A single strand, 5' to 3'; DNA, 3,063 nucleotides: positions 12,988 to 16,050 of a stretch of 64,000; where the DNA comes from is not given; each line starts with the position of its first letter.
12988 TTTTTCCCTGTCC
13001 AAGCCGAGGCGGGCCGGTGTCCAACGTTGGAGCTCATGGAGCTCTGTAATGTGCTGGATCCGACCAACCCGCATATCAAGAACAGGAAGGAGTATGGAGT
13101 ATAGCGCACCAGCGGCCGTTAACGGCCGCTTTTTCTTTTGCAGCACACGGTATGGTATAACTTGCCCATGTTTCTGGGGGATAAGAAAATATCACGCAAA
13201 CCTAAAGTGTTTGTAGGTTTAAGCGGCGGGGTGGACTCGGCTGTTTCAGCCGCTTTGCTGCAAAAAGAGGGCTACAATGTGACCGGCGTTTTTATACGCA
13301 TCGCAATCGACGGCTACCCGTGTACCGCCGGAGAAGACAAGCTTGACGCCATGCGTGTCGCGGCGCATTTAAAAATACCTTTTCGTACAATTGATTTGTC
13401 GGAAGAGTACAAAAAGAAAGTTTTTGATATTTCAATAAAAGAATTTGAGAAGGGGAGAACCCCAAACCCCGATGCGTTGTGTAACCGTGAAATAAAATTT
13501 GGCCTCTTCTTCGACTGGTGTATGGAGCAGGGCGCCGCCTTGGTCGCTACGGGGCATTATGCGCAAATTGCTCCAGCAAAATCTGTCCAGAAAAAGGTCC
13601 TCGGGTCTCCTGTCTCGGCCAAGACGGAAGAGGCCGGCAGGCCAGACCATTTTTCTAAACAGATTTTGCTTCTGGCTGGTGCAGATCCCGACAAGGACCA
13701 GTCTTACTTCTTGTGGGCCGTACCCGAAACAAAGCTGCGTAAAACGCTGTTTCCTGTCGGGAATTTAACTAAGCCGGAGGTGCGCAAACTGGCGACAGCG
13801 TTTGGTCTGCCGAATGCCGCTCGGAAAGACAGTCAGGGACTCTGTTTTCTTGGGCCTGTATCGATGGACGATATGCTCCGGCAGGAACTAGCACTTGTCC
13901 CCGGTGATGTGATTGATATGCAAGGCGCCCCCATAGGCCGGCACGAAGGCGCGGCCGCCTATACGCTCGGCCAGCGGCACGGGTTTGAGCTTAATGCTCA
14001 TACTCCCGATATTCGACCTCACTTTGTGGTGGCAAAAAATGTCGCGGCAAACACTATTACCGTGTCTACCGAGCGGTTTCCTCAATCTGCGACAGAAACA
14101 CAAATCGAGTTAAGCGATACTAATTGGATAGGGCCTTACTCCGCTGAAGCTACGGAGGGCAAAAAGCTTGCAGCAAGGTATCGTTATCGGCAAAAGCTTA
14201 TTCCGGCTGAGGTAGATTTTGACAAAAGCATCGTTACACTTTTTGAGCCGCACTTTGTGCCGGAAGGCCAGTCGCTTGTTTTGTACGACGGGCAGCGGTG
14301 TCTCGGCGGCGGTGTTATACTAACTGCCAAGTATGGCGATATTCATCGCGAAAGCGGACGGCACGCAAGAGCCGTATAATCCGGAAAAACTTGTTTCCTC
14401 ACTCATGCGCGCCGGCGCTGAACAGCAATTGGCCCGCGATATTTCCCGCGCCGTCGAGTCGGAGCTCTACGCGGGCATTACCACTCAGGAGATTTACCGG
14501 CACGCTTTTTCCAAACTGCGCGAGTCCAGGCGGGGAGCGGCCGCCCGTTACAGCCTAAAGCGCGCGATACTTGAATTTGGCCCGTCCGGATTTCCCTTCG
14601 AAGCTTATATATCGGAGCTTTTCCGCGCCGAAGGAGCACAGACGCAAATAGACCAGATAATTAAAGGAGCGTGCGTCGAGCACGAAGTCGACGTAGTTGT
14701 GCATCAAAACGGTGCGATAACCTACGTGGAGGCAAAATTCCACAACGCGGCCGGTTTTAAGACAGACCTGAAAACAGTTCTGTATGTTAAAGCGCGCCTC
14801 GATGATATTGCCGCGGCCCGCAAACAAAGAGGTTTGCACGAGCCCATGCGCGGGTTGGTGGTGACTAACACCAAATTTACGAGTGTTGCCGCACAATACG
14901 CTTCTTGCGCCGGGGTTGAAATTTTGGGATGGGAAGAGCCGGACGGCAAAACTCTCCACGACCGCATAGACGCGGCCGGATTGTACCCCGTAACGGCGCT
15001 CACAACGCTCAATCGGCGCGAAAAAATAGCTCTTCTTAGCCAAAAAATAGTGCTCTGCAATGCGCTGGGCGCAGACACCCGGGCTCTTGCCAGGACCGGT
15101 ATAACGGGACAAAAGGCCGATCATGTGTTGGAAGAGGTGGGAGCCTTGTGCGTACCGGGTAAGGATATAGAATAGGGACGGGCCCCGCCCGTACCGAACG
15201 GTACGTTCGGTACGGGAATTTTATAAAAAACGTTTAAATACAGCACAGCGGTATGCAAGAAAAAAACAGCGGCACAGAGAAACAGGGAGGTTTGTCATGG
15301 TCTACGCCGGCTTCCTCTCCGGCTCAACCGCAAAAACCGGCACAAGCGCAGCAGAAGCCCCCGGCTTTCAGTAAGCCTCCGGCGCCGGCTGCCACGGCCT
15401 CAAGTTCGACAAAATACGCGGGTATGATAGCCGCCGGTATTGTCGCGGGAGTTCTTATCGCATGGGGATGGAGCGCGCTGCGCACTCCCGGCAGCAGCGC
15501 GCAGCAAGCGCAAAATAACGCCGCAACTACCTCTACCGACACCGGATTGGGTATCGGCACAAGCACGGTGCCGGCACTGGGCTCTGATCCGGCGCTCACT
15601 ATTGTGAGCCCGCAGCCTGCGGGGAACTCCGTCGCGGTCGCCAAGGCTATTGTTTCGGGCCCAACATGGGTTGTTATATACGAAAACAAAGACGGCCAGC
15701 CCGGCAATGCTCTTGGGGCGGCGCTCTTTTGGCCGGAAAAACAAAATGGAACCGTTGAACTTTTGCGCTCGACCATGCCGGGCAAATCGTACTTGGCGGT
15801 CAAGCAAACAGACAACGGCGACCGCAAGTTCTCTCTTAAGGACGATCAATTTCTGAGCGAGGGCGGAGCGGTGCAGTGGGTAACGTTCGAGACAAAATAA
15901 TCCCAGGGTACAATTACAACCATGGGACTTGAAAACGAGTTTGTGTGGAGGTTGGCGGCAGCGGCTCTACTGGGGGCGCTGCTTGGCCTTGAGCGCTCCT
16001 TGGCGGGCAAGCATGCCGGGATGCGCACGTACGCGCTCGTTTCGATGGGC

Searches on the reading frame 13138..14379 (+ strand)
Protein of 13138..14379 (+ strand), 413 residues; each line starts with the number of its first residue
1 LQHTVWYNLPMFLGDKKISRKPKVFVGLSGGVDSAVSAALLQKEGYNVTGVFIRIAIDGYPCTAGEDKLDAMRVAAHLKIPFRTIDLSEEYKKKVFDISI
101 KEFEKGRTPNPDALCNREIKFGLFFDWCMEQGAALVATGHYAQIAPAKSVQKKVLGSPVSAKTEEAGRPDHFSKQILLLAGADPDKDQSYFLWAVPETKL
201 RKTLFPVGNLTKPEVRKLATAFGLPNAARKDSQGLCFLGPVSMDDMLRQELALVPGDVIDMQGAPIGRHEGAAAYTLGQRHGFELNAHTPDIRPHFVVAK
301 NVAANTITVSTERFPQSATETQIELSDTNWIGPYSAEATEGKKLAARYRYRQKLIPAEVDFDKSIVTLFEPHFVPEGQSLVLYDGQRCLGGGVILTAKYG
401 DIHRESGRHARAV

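Call 58: search_protein_families(library=pfam, proteins=[window:13138-14379:+], max_evalue=0.001)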
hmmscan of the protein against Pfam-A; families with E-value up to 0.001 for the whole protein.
window:13138-14379:+ (413 aa): 4 families
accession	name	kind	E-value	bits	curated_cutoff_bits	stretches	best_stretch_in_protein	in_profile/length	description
PF03054.22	tRNA_Me_trans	-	7.1e-66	222.2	20.6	1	23-239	2-201/202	tRNA methyl transferase HUP domain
PF20259.3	tRNA_Me_trans_M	-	2.3e-15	56.3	27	1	245-310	2-65/66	tRNA methyl transferase PRC-barrel domain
PF20258.4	tRNA_Me_trans_C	-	1.4e-10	41.7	20.6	1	322-394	3-77/77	Aminomethyltransferase beta-barrel domain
PF02540.23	NAD_synthase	-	7.9e-09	35.4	21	1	22-94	19-88/242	NAD synthase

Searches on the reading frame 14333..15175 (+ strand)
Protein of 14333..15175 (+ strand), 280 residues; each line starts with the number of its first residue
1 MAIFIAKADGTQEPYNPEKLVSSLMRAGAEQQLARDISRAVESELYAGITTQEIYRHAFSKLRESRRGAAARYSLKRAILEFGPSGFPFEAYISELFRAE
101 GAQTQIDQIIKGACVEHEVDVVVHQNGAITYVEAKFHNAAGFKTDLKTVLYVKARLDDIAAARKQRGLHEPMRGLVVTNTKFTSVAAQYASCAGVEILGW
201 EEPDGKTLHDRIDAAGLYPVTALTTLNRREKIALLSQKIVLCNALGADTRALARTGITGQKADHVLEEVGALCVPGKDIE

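Call 58: search_protein_families(library=pfam, proteins=[window:14333-15175:+], max_evalue=0.001)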
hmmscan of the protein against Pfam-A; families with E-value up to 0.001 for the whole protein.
window:14333-15175:+ (280 aa): 2 families
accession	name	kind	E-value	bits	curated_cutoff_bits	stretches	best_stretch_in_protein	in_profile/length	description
PF03477.21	ATP-cone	-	7.8e-09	36.4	25.8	1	4-77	2-83/88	ATP cone domain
PF04471.18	Mrr_cat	-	5e-06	27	21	1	86-197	6-105/115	Restriction endonuclease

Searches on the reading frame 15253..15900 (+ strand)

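Call 58: search_protein_families(library=pfam, proteins=[window:15253-15900:+], max_evalue=0.001)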
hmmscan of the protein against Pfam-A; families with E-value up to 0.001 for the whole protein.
window:15253-15900:+ (215 aa): 1 family
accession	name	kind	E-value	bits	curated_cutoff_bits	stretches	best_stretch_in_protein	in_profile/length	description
PF23951.1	DUF7282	-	3.9e-05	24.2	27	1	116-197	4-89/112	Domain of unknown function (DUF7282)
